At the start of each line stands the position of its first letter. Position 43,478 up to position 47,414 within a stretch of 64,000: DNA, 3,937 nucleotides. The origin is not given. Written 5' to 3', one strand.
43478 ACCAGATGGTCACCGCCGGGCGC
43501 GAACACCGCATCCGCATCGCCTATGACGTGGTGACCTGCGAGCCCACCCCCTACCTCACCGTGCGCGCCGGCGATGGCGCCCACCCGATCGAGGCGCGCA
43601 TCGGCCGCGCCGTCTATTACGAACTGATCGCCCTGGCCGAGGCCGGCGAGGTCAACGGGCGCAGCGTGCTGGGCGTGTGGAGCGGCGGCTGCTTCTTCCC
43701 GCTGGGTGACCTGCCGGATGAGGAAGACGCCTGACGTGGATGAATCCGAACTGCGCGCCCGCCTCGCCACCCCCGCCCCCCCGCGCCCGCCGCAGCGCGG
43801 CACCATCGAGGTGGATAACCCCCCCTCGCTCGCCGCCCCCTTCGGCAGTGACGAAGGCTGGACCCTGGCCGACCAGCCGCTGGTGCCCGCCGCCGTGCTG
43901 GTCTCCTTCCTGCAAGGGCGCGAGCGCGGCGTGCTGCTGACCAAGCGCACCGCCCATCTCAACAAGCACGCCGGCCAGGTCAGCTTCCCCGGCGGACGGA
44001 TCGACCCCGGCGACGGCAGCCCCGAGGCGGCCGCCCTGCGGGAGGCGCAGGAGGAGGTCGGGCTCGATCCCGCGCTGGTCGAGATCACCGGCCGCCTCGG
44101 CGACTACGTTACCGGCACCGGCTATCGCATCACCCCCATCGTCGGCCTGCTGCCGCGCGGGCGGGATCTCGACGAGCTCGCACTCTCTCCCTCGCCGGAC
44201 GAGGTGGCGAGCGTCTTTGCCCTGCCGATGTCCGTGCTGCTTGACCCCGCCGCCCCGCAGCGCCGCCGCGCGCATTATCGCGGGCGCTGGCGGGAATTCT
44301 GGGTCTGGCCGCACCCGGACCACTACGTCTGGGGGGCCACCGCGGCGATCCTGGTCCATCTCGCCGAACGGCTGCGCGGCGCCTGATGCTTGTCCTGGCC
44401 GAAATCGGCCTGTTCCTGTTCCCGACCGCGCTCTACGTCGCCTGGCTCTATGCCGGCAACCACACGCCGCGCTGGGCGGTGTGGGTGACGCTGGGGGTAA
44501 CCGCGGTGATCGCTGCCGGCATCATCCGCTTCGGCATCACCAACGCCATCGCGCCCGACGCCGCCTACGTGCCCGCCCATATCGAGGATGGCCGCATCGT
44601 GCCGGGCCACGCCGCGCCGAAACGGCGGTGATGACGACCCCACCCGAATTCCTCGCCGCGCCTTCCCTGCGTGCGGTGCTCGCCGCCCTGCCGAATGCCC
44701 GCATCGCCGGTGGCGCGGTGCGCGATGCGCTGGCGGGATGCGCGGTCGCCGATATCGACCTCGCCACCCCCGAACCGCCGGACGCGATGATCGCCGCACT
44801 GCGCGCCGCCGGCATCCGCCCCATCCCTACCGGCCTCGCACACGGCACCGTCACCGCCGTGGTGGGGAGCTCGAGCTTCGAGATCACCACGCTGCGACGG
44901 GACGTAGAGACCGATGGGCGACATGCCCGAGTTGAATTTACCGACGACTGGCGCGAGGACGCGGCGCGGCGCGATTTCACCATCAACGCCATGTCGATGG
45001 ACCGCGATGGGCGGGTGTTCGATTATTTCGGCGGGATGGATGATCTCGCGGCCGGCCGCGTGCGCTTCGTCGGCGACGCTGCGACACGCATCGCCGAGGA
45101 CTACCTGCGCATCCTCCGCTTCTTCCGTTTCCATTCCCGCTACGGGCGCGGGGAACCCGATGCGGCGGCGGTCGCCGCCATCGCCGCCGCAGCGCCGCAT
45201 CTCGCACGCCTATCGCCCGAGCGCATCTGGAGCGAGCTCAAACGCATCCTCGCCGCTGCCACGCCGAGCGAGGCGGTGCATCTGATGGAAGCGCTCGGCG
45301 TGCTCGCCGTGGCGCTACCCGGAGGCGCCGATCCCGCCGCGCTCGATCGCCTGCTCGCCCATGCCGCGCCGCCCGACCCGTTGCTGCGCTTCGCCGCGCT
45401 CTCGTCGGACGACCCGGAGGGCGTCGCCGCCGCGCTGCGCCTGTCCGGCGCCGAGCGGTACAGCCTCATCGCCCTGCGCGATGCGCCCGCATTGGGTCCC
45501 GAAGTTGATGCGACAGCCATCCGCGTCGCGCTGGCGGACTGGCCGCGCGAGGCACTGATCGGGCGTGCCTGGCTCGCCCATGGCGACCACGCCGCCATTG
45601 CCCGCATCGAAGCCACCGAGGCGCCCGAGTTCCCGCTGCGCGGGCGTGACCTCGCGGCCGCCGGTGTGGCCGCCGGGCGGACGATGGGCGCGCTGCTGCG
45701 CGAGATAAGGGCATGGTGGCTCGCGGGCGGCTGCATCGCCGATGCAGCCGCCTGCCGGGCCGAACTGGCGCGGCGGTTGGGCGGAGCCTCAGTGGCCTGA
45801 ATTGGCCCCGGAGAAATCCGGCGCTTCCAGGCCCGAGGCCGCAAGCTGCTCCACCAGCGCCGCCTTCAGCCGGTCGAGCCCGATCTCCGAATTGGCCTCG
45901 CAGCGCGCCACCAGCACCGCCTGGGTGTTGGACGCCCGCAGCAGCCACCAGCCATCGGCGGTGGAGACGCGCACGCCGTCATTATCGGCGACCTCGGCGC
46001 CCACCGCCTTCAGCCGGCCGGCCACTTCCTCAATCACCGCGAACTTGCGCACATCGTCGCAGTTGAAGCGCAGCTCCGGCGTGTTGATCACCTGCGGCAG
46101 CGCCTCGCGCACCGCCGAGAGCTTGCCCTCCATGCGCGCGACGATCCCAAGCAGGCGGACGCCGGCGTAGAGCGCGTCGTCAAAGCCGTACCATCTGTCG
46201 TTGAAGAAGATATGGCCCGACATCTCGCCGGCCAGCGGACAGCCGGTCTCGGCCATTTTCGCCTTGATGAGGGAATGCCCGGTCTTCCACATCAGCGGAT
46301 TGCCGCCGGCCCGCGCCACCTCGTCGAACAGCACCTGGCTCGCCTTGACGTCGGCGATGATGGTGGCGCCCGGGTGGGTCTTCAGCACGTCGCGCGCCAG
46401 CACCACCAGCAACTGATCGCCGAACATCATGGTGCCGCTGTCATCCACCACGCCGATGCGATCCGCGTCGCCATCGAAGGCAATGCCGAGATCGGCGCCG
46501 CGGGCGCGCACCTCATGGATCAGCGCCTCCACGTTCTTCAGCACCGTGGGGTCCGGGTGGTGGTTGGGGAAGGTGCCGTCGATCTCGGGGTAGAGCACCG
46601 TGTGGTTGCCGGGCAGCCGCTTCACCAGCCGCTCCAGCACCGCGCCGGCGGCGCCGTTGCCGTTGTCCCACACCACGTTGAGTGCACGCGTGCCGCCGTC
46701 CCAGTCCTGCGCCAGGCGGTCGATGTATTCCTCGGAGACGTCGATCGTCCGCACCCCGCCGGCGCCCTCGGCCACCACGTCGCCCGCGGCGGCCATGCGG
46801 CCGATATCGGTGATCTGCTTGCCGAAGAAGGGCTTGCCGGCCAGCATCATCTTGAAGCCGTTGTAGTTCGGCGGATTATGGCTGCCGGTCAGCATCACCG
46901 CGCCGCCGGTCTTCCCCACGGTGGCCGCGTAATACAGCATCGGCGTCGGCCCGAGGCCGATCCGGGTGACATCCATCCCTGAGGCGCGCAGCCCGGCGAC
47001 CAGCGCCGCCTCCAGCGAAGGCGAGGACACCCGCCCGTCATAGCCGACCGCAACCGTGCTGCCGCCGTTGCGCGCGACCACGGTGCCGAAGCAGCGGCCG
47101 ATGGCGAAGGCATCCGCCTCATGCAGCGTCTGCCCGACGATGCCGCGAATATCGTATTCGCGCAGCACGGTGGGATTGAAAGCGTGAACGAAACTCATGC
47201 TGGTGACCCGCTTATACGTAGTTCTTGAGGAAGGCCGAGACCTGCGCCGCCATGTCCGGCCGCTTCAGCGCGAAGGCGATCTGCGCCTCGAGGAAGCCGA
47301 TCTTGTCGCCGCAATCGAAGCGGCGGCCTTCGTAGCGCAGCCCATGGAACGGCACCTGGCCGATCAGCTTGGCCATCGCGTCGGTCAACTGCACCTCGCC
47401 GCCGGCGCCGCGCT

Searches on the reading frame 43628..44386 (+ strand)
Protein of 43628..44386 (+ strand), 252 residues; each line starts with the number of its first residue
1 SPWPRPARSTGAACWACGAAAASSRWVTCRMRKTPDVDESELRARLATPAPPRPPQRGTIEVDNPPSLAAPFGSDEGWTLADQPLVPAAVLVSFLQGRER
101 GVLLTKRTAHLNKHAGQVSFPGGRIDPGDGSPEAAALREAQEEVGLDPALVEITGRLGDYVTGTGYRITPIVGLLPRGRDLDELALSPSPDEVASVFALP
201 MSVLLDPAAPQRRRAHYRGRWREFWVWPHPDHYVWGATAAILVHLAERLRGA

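Call 63: search_protein_families(library=pfam, proteins=[window:43628-44386:+], max_evalue=0.0001)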
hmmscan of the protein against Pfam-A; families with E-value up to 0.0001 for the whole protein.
window:43628-44386:+ (252 aa): 1 family
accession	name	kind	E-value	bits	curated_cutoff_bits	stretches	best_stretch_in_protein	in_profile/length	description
PF00293.34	NUDIX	-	2.4e-19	70.1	21.1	1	88-214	4-129/134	NUDIX domain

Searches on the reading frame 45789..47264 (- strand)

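Call 63: search_protein_families(library=pfam, proteins=[window:45789-47264:-], max_evalue=0.0001)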
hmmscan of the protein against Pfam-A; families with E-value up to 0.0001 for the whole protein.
window:45789-47264:- (491 aa): 4 families
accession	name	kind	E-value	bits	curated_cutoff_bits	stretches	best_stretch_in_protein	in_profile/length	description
PF02878.22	PGM_PMM_I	-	4e-33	114.4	22.5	1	34-157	4-130/138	Phosphoglucomutase/phosphomannomutase, alpha/beta/alpha domain I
PF02880.22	PGM_PMM_III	-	3.1e-24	85.8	20.7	1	282-391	2-113/115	Phosphoglucomutase/phosphomannomutase, alpha/beta/alpha domain III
PF02879.22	PGM_PMM_II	-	1.3e-21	77.5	29.3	1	178-277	1-103/103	Phosphoglucomutase/phosphomannomutase, alpha/beta/alpha domain II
PF00408.26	PGM_PMM_IV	-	7.4e-13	48.8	23.1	1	397-472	1-67/68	Phosphoglucomutase/phosphomannomutase, C-terminal domain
